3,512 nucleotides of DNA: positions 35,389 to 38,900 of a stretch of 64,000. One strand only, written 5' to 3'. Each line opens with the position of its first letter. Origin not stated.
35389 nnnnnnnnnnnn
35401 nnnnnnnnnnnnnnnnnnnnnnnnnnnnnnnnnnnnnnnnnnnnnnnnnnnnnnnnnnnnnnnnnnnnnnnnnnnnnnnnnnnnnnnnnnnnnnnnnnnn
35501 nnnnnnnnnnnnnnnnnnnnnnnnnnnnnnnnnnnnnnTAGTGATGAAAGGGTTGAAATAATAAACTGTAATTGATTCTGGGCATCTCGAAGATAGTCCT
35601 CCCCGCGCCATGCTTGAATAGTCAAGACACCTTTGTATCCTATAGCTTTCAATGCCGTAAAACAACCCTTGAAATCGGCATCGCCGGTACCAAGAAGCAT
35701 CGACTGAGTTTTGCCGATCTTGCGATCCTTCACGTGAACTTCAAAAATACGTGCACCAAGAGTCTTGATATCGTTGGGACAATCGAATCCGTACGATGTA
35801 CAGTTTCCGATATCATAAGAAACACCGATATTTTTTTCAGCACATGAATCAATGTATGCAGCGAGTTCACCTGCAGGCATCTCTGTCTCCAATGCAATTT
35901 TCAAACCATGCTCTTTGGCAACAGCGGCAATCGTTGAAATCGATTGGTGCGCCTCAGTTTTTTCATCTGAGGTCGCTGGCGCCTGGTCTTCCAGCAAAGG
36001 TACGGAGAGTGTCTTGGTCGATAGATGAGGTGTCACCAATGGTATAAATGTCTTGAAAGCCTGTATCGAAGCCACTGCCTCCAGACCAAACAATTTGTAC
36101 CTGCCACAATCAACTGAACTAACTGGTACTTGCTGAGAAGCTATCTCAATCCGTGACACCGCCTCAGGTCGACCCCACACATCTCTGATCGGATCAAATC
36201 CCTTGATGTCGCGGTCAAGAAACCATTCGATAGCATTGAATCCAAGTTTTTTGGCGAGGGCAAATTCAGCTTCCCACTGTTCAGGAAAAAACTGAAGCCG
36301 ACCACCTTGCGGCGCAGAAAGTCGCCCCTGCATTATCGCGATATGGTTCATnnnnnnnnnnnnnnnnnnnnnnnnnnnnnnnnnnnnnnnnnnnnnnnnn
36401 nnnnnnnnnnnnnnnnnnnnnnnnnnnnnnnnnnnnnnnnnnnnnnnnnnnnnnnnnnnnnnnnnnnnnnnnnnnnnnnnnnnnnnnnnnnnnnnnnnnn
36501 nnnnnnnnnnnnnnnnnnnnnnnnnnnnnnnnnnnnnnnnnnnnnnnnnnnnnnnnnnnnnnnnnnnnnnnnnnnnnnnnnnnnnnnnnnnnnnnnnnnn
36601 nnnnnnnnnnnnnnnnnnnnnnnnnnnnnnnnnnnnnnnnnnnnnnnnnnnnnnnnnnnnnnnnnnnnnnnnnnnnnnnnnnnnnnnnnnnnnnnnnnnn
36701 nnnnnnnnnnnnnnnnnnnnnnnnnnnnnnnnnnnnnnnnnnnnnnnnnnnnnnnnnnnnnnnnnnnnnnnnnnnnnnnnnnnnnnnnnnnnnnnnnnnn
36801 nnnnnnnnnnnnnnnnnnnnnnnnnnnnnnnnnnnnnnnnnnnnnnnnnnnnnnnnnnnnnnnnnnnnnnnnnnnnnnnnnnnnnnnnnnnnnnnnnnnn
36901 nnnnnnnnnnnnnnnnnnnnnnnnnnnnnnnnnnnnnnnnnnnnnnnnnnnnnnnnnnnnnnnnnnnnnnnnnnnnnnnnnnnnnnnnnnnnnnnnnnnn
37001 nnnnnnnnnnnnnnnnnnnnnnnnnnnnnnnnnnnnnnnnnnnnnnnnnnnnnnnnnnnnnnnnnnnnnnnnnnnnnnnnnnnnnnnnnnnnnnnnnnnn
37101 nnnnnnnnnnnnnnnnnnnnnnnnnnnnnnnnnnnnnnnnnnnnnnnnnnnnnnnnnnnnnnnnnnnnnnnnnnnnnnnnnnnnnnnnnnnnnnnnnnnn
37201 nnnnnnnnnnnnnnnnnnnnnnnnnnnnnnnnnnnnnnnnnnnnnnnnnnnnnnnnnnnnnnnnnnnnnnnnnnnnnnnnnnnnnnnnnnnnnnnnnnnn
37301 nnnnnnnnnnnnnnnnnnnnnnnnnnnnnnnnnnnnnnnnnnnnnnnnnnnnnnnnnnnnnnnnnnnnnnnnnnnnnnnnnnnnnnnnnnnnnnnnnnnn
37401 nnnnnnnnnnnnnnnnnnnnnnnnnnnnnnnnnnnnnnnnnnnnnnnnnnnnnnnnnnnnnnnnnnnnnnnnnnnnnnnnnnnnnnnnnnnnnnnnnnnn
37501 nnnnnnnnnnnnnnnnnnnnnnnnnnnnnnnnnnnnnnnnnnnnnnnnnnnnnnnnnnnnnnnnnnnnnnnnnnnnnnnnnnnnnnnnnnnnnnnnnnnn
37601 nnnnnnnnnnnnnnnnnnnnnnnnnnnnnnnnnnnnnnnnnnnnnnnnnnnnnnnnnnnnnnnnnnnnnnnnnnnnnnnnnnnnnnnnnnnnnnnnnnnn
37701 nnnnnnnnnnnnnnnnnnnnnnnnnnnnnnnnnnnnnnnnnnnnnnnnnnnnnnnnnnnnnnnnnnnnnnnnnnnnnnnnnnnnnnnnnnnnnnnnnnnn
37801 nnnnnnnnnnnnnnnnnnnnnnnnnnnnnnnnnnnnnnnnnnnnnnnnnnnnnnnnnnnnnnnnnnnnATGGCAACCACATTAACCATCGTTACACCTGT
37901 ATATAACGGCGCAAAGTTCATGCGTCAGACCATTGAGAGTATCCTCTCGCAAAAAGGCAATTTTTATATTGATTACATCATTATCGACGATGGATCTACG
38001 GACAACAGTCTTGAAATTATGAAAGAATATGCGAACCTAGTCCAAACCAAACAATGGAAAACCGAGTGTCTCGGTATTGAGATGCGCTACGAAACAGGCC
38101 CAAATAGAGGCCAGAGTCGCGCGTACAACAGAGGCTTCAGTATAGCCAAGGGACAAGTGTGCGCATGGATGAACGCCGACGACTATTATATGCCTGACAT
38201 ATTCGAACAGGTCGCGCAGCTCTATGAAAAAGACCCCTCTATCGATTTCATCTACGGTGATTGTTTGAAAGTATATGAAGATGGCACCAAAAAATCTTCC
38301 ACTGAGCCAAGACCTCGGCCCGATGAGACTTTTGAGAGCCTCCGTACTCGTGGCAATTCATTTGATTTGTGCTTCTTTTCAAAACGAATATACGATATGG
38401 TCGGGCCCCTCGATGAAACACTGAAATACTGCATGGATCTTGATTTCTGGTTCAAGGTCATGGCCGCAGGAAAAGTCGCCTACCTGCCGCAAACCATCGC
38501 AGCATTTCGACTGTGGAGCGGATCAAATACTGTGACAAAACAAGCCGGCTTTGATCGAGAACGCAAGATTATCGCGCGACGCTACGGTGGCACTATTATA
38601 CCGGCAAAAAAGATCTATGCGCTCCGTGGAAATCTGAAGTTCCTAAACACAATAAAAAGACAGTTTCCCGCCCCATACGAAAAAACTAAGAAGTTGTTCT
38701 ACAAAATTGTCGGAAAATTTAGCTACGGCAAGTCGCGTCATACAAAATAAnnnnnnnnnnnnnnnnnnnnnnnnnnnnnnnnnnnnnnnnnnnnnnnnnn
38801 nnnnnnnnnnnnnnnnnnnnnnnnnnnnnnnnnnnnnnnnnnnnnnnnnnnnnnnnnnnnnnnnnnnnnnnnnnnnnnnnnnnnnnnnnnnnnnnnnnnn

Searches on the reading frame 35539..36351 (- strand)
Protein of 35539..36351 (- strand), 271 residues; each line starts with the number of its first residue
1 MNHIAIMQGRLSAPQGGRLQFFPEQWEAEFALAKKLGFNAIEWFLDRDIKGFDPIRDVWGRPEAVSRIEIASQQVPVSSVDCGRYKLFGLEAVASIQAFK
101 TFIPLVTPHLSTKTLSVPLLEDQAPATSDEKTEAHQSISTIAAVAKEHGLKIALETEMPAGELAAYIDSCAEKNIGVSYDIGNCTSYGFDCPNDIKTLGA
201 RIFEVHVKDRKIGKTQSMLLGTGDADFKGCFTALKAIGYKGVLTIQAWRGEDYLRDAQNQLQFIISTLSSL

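Call 94: search_protein_families(library=pfam, proteins=[window:35539-36351:-], max_evalue=0.00001)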
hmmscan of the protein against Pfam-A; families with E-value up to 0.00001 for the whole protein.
window:35539-36351:- (271 aa): 1 family
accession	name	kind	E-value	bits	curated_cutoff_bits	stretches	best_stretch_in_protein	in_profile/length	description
PF01261.30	AP_endonuc_2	-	9e-21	75.1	31.1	1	30-259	1-244/249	Xylose isomerase-like TIM barrel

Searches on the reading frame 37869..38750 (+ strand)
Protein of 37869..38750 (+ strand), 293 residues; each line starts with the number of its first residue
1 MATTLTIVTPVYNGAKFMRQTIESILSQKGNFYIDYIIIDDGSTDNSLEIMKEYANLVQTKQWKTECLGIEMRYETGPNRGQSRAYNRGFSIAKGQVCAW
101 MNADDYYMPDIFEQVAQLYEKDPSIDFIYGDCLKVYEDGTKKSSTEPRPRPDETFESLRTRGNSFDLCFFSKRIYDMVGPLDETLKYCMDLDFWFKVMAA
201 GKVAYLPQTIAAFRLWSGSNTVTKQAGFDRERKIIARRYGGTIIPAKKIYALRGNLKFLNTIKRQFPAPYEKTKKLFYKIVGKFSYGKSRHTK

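Call 94: search_protein_families(library=pfam, proteins=[window:37869-38750:+], max_evalue=0.00001)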
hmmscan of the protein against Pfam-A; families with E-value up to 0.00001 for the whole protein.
window:37869-38750:+ (293 aa): 2 families
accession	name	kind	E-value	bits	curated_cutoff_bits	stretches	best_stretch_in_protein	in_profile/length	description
PF00535.33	Glycos_transf_2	-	2.9e-27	96.1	23.3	1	6-168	1-153/168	Glycosyl transferase family 2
PF10111.15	Glyco_tranf_2_2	-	9.2e-10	38.9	27.3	1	6-118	1-105/276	Glycosyltransferase like family 2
